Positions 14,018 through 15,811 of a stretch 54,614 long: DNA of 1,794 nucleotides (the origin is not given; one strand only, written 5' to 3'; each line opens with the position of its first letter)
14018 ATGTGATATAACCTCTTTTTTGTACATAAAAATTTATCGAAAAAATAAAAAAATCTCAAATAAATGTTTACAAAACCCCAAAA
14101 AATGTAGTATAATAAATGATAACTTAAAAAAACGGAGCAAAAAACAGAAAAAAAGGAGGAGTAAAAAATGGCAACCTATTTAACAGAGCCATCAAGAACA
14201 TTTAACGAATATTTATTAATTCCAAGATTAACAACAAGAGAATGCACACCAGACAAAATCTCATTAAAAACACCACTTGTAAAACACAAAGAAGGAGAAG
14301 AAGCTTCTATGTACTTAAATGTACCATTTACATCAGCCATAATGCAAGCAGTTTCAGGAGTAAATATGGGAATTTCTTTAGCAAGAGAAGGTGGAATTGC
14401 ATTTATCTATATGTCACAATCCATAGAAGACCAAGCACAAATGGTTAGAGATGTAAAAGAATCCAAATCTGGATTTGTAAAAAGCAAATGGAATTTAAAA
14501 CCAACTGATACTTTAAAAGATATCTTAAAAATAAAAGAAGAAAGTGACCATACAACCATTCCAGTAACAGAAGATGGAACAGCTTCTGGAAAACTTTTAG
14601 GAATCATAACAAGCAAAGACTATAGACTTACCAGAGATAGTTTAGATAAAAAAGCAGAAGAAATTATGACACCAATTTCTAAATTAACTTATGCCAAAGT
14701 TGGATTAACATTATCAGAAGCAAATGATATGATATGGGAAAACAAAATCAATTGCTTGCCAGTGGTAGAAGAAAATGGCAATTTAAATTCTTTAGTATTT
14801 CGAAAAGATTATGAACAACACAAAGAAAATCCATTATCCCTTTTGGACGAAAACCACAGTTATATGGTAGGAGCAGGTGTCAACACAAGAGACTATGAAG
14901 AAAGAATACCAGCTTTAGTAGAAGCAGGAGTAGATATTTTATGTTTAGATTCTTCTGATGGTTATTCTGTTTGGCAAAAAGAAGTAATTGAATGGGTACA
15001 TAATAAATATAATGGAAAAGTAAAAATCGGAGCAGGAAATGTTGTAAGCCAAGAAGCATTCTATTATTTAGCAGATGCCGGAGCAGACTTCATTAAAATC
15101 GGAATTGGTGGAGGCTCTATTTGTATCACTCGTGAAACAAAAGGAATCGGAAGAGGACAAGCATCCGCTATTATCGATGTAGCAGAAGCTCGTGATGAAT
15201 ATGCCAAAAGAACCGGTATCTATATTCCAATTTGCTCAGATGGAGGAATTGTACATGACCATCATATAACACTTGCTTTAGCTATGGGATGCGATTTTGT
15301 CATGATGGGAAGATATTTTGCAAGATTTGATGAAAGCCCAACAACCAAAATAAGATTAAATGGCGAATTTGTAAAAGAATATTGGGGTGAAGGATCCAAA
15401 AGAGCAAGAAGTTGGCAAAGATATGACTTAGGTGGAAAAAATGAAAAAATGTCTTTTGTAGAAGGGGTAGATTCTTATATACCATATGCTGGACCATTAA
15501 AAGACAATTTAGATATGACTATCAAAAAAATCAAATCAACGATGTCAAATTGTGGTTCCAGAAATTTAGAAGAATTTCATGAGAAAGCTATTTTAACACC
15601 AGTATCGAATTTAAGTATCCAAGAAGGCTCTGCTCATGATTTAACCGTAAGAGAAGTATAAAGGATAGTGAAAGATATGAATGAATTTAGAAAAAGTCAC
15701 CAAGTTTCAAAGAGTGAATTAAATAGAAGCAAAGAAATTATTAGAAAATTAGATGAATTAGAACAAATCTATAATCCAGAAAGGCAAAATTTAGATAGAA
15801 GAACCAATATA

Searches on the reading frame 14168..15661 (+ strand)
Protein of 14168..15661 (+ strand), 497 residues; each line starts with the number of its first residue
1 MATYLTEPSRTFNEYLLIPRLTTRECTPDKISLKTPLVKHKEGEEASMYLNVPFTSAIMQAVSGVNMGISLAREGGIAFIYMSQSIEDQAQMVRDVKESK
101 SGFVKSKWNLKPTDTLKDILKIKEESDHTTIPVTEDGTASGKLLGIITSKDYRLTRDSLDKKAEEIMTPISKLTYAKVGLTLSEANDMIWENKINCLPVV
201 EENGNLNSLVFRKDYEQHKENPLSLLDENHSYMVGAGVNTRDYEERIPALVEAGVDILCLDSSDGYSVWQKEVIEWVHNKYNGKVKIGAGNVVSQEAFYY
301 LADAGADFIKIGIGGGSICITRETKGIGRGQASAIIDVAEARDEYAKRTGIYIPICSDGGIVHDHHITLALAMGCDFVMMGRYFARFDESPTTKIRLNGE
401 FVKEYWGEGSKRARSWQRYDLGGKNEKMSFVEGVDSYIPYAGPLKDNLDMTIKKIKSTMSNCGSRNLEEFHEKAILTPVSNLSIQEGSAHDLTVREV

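Call 5: search_protein_families(library=pfam, proteins=[window:14168-15661:+], max_evalue=0.1)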
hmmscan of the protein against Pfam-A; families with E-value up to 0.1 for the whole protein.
window:14168-15661:+ (497 aa): 6 families
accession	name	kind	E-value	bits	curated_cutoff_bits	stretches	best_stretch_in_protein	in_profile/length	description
PF00478.31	IMPDH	-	3.7e-105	352.2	25.6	1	11-490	3-345/345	IMP dehydrogenase / GMP reductase domain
PF00571.33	CBS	-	5e-11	43.2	24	2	110-151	12-50/57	CBS domain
PF01070.24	FMN_dh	-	4e-06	26.5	24.9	1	272-384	208-305/350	FMN-dependent dehydrogenase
PF01645.23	Glu_synthase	-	0.00075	19.2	20.4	1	284-382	208-305/369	Conserved region in glutamate synthase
PF03060.21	NMO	-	0.0023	17.8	28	1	296-395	147-236/331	Nitronate monooxygenase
PF00977.27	His_biosynth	-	0.085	12.7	23.6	0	351-381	72-102/228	Histidine biosynthesis protein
